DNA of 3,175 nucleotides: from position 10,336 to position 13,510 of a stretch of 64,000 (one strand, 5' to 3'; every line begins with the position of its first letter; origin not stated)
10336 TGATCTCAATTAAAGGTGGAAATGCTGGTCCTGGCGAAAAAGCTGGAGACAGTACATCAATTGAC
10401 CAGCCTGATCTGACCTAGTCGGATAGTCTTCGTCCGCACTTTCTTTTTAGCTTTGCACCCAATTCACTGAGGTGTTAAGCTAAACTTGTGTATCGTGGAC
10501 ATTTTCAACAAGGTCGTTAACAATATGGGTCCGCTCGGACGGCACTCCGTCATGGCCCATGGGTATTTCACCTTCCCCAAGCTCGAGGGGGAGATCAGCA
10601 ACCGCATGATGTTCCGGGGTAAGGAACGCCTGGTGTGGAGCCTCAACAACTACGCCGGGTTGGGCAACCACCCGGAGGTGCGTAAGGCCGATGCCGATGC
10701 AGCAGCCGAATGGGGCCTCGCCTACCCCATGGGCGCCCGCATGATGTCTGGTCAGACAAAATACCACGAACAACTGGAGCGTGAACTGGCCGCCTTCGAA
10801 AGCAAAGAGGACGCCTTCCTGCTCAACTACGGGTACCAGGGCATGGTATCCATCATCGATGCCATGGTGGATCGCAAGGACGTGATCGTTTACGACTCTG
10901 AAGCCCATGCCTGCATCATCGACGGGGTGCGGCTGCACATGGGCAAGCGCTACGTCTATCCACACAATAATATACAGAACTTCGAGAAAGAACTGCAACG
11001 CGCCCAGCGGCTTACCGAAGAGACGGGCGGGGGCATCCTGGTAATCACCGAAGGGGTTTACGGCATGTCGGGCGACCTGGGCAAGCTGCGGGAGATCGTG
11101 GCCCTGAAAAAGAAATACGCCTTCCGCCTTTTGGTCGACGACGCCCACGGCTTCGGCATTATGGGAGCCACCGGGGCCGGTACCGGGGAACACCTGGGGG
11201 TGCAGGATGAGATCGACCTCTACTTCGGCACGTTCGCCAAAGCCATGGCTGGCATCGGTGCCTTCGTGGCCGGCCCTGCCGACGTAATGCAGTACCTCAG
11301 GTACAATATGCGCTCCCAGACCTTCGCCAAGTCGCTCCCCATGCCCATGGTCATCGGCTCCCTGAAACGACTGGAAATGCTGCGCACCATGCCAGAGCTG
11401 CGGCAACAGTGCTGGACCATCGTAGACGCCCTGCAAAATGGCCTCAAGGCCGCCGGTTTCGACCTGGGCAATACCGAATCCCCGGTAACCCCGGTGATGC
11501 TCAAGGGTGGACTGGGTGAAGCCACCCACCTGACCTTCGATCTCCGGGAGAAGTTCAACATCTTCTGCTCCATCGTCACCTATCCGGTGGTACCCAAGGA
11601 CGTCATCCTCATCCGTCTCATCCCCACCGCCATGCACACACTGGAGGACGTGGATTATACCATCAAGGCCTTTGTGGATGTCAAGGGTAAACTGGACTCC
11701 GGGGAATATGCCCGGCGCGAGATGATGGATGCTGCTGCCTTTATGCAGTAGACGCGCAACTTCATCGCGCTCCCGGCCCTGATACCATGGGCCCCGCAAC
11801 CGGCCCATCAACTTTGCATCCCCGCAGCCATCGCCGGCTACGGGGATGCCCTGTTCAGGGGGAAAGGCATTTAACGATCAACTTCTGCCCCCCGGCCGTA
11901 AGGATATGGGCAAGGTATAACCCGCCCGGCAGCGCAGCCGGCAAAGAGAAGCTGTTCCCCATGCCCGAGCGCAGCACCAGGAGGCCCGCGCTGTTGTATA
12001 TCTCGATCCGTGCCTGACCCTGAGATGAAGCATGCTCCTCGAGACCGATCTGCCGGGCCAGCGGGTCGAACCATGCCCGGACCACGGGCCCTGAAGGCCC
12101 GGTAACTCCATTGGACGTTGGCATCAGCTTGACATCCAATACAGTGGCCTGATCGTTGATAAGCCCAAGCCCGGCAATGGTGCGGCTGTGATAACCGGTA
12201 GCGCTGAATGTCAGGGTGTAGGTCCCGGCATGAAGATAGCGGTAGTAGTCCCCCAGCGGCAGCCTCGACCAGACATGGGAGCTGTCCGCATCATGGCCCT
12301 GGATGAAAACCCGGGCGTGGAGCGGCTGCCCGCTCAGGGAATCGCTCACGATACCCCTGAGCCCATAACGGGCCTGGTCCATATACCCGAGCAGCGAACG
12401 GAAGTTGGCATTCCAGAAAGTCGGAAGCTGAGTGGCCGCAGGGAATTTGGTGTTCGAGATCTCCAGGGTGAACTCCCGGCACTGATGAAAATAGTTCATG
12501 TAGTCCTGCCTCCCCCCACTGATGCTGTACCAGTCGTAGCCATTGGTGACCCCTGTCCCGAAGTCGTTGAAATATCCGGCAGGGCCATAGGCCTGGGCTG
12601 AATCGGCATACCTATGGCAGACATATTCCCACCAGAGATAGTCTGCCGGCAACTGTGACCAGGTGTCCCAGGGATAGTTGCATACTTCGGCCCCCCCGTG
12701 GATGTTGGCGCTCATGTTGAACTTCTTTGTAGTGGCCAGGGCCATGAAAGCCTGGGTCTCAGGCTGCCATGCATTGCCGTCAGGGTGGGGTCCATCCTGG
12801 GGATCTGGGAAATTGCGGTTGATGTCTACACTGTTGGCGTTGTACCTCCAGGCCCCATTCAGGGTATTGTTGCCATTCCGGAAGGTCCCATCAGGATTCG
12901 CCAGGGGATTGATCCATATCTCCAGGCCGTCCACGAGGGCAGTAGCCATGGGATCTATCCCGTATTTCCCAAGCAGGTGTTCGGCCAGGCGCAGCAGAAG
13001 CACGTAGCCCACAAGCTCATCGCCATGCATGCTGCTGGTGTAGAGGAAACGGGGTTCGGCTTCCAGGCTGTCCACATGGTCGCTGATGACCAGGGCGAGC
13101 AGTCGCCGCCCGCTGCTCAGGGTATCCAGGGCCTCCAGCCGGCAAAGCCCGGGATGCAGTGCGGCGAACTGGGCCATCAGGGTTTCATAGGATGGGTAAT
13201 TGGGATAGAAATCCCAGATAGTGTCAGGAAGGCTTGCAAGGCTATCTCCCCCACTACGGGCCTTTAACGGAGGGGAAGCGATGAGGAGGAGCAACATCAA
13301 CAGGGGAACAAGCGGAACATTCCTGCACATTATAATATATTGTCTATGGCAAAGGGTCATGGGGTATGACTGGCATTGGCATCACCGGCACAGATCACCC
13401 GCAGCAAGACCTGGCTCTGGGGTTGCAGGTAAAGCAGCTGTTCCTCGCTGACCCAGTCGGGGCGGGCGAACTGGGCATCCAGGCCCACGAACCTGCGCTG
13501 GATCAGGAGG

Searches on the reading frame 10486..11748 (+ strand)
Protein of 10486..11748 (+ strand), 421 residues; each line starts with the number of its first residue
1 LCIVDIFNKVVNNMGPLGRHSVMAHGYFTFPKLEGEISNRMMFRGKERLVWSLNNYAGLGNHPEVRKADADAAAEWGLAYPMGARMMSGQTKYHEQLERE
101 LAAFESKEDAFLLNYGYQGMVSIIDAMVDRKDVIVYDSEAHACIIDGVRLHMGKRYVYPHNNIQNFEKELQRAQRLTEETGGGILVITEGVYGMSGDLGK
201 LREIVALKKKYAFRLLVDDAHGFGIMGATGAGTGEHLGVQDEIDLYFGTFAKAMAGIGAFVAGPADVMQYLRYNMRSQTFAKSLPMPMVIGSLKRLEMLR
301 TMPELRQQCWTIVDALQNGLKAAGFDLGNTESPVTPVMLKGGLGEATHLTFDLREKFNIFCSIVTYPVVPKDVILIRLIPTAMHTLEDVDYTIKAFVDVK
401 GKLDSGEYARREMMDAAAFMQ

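Call 8: search_protein_families(library=pfam, proteins=[window:10486-11748:+], max_evalue=0.01)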
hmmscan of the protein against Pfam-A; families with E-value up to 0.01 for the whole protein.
window:10486-11748:+ (421 aa): 1 family
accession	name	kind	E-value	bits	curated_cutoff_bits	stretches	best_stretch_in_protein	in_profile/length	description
PF00155.27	Aminotran_1_2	-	3.3e-35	122.4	19.7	1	49-395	4-360/361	Aminotransferase class I and II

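Call 9: search_protein_families(library=ncbifam, proteins=[window:10486-11748:+], max_evalue=1)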
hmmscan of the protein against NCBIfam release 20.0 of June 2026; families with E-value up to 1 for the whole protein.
window:10486-11748:+ (421 aa): 14 families
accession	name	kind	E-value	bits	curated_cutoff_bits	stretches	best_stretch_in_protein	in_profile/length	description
NF005394.0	PRK06939.1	equivalog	6e-86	288.7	460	1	43-403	38-394/397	glycine C-acetyltransferase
NF047600.1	SerpalmtaseCFB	equivalog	7.4e-86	288.3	640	1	25-403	21-392/395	serine palmitoyltransferase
TIGR01825.1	gly_Cac_T_rel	subfamily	2.5e-81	273.3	535.4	1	27-402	14-381/385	BioF/Kbl family PLP-dependent acyltransferase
TIGR00858.1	bioF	equivalog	1.4e-80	270.7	426.45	1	39-395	14-363/365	8-amino-7-oxononanoate synthase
NF047599.1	SerpalmtaseBetaP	equivalog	6.5e-77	258.8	500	1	40-402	37-392/394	serine palmitoyltransferase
TIGR01822.1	2am3keto_CoA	equivalog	2.8e-74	250.4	493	1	44-401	36-388/393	glycine C-acetyltransferase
TIGR01821.1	5aminolev_synth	equivalog_domain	3.5e-61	207.3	338.55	1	46-403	45-397/402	5-aminolevulinate synthase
NF047603.1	SerpalmtaseAlphaP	equivalog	3.9e-55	187.1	670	1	41-396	40-389/399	serine palmitoyltransferase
NF005526.0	PRK07179.1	equivalog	8e-47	159.7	428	1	46-402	54-398/407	alpha-hydroxyketone-type quorum-sensing autoinducer synthase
NF004608.1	PRK05937.1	equivalog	4.5e-31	107.9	399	1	82-320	44-279/366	8-amino-7-oxononanoate synthase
NF005697.0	PRK07505.1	subfamily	7.2e-20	71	342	1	22-400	24-399/405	hypothetical protein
NF006810.0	PRK09331.1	subfamily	0.0013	17.6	301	1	97-230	70-208/397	Sep-tRNA:Cys-tRNA synthetase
TIGR02539.1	SepCysS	equivalog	0.065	12.2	365.25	1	97-229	56-193/370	O-phospho-L-seryl-tRNA:Cys-tRNA synthase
NF041088.1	ala_glut_racmase_Arch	equivalog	0.16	10.9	629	1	94-219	59-179/381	bifunctional L-alanine/L-glutamate racemase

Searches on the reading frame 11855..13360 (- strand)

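Call 8: search_protein_families(library=pfam, proteins=[window:11855-13360:-], max_evalue=0.01)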
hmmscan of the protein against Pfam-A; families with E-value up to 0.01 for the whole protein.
window:11855-13360:- (501 aa): 3 families
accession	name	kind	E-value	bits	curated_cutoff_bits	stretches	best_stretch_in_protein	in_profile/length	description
PF00246.29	Peptidase_M14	-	1e-48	166.9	21.6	1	59-321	2-285/286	Zinc carboxypeptidase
PF13620.12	CarboxypepD_reg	-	3.2e-08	34.3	32.3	1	334-412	2-81/82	Carboxypeptidase regulatory-like domain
PF24827.1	AstE_AspA_cat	-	0.0055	16.7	25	1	105-202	5-81/192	Succinylglutamate desuccinylase/Aspartoacylase catalytic domain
